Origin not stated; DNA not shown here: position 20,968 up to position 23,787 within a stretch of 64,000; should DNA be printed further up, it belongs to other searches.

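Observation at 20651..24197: T4CP-like membrane ATPase operon plus nearby TfoX-N protein: candidate DNA-uptake machinery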

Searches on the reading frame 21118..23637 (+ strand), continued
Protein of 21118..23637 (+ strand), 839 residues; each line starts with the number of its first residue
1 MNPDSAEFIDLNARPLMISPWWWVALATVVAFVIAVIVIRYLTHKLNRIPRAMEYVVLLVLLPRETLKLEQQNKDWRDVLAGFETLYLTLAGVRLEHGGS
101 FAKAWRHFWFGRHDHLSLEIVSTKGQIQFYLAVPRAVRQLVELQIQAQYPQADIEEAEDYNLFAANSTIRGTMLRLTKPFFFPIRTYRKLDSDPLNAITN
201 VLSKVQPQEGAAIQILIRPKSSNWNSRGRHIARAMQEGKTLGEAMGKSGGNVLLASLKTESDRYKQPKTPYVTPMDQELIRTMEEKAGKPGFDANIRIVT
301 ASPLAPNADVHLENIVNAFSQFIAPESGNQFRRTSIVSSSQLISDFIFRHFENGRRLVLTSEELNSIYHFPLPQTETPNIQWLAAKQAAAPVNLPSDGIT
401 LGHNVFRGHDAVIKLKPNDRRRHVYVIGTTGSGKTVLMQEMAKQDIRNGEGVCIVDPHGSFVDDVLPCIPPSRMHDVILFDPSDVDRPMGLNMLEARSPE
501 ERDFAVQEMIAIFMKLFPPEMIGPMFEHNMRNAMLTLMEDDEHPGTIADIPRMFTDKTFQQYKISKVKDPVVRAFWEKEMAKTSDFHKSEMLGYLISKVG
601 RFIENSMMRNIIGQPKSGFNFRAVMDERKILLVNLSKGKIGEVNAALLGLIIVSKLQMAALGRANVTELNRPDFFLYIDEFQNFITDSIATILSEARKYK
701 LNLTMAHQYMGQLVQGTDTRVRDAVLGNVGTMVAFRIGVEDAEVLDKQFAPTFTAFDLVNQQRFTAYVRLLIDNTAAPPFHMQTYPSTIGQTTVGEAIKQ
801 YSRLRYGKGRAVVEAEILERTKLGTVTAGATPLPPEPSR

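Call 77: fold_search(model_id=the predicted structure, library=pdb)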
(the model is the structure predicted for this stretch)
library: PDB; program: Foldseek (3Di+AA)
matches with E <= 10: 503; with E <= 0.001: 44
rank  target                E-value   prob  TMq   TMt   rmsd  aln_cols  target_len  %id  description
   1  8rtd_T                9.8e-11  1.00  0.31  0.32  16.4       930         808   10  Stalk-Arches-IMC structure from the fully-assembled R388 type IV secretion system determined by cryo-EM. (released 2024-06-19)
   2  7o42_E                1.2e-10  1.00  0.23  0.21  18.0       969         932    9  TrwK/VirB4unbound trimer of dimers complex (with Hcp1) from the R388 type IV secretion system determined by cryo-EM. (released 2022-06-22)
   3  8rtd_O                1.3e-10  1.00  0.31  0.32  16.4       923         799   10  Stalk-Arches-IMC structure from the fully-assembled R388 type IV secretion system determined by cryo-EM. (released 2024-06-19)
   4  8rtd_g                1.7e-10  1.00  0.30  0.33  16.2       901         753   10  Stalk-Arches-IMC structure from the fully-assembled R388 type IV secretion system determined by cryo-EM. (released 2024-06-19)
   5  7o43_B                1.8e-10  1.00  0.27  0.29  18.0       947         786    9  TrwK/VirB4unbound dimer complex from R388 type IV secretion system determined by cryo-EM. (released 2022-06-22)
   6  7o42_A                2.9e-10  1.00  0.25  0.23  16.5       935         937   10  TrwK/VirB4unbound trimer of dimers complex (with Hcp1) from the R388 type IV secretion system determined by cryo-EM. (released 2022-06-22)
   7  8rtd_P                1.4e-09  1.00  0.27  0.29  17.1       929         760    9  Stalk-Arches-IMC structure from the fully-assembled R388 type IV secretion system determined by cryo-EM. (released 2024-06-19)
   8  1e9s_L                4.7e-09  1.00  0.33  0.61   6.1       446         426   16  Bacterial conjugative coupling protein TrwBdeltaN70. Unbound monoclinic form. (released 2001-02-06)
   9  1e9s_D                6.9e-09  1.00  0.33  0.60   7.7       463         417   17  Bacterial conjugative coupling protein TrwBdeltaN70. Unbound monoclinic form. (released 2001-02-06)
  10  7o41_A                7.6e-09  1.00  0.24  0.27  17.0       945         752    9  Hexameric composite model of the Inner Membrane Complex (IMC) with the Arches from the fully-assembled R388 type IV se (released 2022-06-22)
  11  1gki_G                1.1e-08  1.00  0.33  0.62   5.7       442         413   16  Plasmid coupling protein TrwB in complex with ADP and Mg2+. (released 2002-05-16)
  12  7o43_A                1.3e-08  1.00  0.25  0.26  17.6       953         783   11  TrwK/VirB4unbound dimer complex from R388 type IV secretion system determined by cryo-EM. (released 2022-06-22)
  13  1e9r_G                1.3e-08  1.00  0.33  0.60   5.9       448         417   16  Bacterial conjugative coupling protein TrwBdeltaN70. Trigonal form in complex with sulphate. (released 2001-02-06)
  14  1e9s_A                1.5e-08  1.00  0.32  0.57   5.7       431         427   17  Bacterial conjugative coupling protein TrwBdeltaN70. Unbound monoclinic form. (released 2001-02-06)
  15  1e9s_B                1.5e-08  1.00  0.33  0.60   5.3       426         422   17  Bacterial conjugative coupling protein TrwBdeltaN70. Unbound monoclinic form. (released 2001-02-06)
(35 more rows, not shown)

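Call 79: search_dna_similar(query=window:21118-23637:+, collection=plasmids, mode=protein, max_evalue=0.001, max_rows=25)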
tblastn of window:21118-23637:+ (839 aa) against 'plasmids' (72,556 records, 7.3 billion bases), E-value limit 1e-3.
Records with a match: 570; places in all: 600; records where one place covers at least 80% of the query: 38.
Best place of each record, by identity: <60% 570.
By first word of the organism name: Bacillus 272; Streptomyces 73; Staphylococcus 33; Clostridium 19; Natrinema 12; Sulfolobus 11; Haladaptatus 10; Lactobacillus 10; Lysinibacillus 9; Halomontanus 6; and 67 more.
By predicted mobility (MOB-suite, as given by PLSDB): non-mobilizable 418; conjugative 109; mobilizable 43.
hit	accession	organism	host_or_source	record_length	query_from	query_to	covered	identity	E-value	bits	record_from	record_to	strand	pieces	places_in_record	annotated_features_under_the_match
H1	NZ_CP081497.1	Streptomyces sp. BHT-5-2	whole organism,plant soil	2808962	82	786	84%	28.6%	4e-56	218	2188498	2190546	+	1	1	none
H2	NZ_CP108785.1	Embleya sp. NBC_00888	-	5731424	81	810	87%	27.4%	7e-63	238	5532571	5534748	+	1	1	none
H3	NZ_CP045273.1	Priestia megaterium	pure culture,Paper surface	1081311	102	828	83%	28.3%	2e-34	283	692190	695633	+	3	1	none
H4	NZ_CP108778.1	Embleya sp. NBC_00896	-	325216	105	786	81%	28.7%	7e-68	253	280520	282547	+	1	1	type IV secretory system conjugative DNA transfer family protein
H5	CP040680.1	Halostella pelagica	pure culture,isolated from salted brown ...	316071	114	832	85%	25.7%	3e-22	193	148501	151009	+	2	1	record has no annotation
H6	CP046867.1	Salinibaculum litoreum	pure culture,isolated from salted brown ...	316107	114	832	85%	25.7%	3e-22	193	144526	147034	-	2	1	record has no annotation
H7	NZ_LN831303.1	Halobacterium hubeiense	-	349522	45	832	90%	23.7%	2e-25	179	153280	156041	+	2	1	type IV secretory system conjugative DNA transfer family protein | hypothetical protein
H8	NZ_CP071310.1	Actinarchaeum halophilum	soil,soil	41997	104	827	85%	25.0%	1e-19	170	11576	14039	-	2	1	hypothetical protein (x2)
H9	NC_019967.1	Natrinema pellirubrum DSM 15624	-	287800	114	832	85%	24.8%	3e-22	195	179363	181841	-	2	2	TraM recognition domain-containing protein | hypothetical protein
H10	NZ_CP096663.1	Halorussus limi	cell culture,saline soil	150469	114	832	81%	25.9%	9e-30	222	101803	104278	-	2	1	TraM recognition domain-containing protein | hypothetical protein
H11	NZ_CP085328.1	Haladaptatus salinisoli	cell culture,saline soil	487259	115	835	86%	24.2%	3e-23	183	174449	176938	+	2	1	type IV secretion system DNA-binding domain-containing protein | hypothetical protein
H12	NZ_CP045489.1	Natronorubrum aibiense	single cell,Xinjiang Aibi Salt Lake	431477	114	832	83%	24.9%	1e-27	212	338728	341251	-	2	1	TraM recognition domain-containing protein | hypothetical protein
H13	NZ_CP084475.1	Natrinema sp. DC36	cell culture,sediment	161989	114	832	83%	24.6%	3e-21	186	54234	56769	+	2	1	type IV secretory system conjugative DNA transfer family protein | hypothetical protein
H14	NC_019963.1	Natrinema pellirubrum DSM 15624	-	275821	114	832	83%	24.7%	2e-25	204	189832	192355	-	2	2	TraM recognition domain-containing protein | hypothetical protein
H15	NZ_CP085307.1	Haladaptatus pallidirubidus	cell culture,saline soil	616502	115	832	83%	24.6%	3e-22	183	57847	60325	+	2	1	type IV secretion system DNA-binding domain-containing protein | hypothetical protein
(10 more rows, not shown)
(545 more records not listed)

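Call 80: get_annotated_region(hit=H4, flank=12000)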
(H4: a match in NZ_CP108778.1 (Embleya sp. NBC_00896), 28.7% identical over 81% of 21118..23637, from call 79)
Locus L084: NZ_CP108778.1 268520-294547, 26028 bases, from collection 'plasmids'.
description: Embleya sp. NBC_00896 plasmid unnamed2, complete sequence
organism: Embleya sp. NBC_00896 (NCBI taxid 2975961)
taxonomy: Bacteria; Actinomycetota; Actinomycetes; Kitasatosporales; Streptomycetaceae; Embleya; Embleya sp. NBC 00896
host: -; source: -; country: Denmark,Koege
typing (MOB-suite, as given by PLSDB): non-mobilizable
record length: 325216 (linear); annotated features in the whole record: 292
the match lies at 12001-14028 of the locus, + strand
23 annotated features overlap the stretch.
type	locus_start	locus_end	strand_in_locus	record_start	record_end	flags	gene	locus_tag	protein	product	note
CDS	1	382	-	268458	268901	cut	-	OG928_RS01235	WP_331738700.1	hypothetical protein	-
CDS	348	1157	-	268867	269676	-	-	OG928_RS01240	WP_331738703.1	DNA cytosine methyltransferase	-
CDS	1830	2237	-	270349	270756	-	-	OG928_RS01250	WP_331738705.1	hypothetical protein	-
CDS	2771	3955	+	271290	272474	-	-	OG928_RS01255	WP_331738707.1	3'-5' exonuclease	-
CDS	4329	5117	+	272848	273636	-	-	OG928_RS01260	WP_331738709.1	hypothetical protein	-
CDS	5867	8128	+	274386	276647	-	-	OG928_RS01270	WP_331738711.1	hypothetical protein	-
CDS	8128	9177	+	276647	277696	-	-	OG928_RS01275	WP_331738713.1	PrgI family protein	-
CDS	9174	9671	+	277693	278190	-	-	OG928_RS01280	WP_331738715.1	XF1762 family protein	-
CDS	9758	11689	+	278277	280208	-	-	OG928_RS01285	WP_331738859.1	ATP-binding protein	-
CDS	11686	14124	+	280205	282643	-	-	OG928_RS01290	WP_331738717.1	type IV secretory system conjugative DNA transfer family protein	-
CDS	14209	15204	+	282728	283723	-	-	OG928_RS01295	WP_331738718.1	replication-relaxation family protein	-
CDS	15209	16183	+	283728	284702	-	-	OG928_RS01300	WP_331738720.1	NlpC/P60 family protein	-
CDS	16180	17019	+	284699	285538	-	-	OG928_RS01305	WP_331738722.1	hypothetical protein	-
CDS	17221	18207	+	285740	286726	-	-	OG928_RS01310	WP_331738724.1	hypothetical protein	-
CDS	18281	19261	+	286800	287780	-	-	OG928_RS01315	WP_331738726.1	hypothetical protein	-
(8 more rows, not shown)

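Call 81: get_annotated_region(hit=H10, flank=12000)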
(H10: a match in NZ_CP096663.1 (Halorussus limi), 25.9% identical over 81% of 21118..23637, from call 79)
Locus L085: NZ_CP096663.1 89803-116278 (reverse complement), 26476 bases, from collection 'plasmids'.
description: Halorussus limi strain XZYJT49 plasmid unnamed4, complete sequence
organism: Halorussus limi (NCBI taxid 2938695)
taxonomy: Archaea; Euryarchaeota; Halobacteria; Halobacteriales; Haladaptataceae; Halorussus; Halorussus limi
host: -; source: cell culture,saline soil; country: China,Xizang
typing (MOB-suite, as given by PLSDB): non-mobilizable; mating-pair formation MPF_T
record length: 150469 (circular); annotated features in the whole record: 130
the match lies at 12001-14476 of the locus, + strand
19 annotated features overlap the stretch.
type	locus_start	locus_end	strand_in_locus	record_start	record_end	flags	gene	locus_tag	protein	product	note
CDS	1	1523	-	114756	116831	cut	-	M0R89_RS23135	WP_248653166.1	DNA helicase UvrD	-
CDS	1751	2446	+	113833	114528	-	-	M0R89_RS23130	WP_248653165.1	hypothetical protein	-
CDS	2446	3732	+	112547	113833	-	-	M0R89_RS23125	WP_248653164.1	hypothetical protein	-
CDS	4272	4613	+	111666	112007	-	-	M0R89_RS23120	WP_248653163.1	pilin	-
CDS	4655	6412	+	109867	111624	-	-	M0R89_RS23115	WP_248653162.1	hypothetical protein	-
CDS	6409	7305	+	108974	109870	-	-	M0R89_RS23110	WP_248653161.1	hypothetical protein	-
CDS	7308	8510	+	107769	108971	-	-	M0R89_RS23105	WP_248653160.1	hypothetical protein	-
CDS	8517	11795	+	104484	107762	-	-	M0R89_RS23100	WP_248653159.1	TraM recognition domain-containing protein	-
CDS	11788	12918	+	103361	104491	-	-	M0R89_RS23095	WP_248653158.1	hypothetical protein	-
CDS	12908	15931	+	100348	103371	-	-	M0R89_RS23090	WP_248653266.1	TraM recognition domain-containing protein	-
CDS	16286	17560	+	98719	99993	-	-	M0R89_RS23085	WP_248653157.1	hypothetical protein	-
CDS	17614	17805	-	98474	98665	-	-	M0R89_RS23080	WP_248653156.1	hypothetical protein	-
CDS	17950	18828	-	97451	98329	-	-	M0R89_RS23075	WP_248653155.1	hypothetical protein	-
CDS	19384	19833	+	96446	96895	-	-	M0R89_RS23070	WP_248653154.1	hypothetical protein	-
CDS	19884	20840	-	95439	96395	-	-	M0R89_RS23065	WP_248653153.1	hypothetical protein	-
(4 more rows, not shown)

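Call 92: search_protein_families(library=pfam, proteins=[L084:5867-8128:+, L084:9758-11689:+, L084:14209-15204:+, L084:15209-16183:+, L085:8517-11795:+, L085:12908-15931:+, L085:4655-6412:+], max_evalue=0.001)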
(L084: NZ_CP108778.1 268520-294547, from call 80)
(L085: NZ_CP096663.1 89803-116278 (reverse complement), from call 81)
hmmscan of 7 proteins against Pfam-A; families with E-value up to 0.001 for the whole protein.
L084:5867-8128:+ (753 aa): 1 family
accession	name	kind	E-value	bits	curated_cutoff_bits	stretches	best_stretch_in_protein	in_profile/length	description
PF19597.4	TrbL_4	-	6.8e-06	26.1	27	1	256-404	112-244/276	Conjugal transfer protein TrbL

L084:9758-11689:+ (643 aa): 4 families
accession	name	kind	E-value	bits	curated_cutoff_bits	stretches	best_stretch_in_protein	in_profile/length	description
PF19044.6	P-loop_TraG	-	1.6e-14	53.8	25.8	2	445-539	250-347/413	TraG P-loop domain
PF12846.13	AAA_10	-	1e-11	44.9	27.5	1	420-497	215-292/362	AAA-like domain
PF11130.14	TraC_F_IV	-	1.6e-05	24.6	28.1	1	52-164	266-374/375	TraC protein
PF01935.23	DUF87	-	5e-05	23.9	23.2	1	232-292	29-92/220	Helicase HerA, central domain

L084:14209-15204:+ (331 aa): 1 family
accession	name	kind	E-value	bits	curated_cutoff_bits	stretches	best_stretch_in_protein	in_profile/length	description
PF13814.12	Replic_Relax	-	2.7e-36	125.9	25.3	1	24-206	2-178/191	Replication-relaxation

L084:15209-16183:+ (324 aa): 3 families
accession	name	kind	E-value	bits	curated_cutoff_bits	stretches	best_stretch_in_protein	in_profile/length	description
PF00877.26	NLPC_P60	-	7.5e-20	71.3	23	1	213-310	1-97/105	NlpC/P60 family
PF01464.25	SLT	-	2.4e-08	34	21.3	1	69-182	5-109/117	Transglycosylase SLT domain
PF13406.11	SLT_2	-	0.00093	18.9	24.3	0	106-159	153-206/292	Transglycosylase SLT domain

L085:8517-11795:+ (1092 aa): 1 family
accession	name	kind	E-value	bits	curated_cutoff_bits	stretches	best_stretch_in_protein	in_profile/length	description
PF12696.13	TraG-D_C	-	1.4e-05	25.4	22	1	866-955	4-95/126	TraM recognition site of TraD and TraG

L085:12908-15931:+ (1007 aa): 3 families
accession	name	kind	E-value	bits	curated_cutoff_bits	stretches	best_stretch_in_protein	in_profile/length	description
PF12696.13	TraG-D_C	-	7e-06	26.4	22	1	366-445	3-85/126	TraM recognition site of TraD and TraG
PF02534.20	T4SS-DNA_transf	-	1.4e-05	24.6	20.1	1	294-447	235-390/468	Type IV secretory system Conjugative DNA transfer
PF10412.15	TrwB_AAD_bind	-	0.00028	20.3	20.5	1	107-408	8-288/387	Type IV secretion-system coupling protein DNA-binding domain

L085:4655-6412:+ (585 aa): 0 families
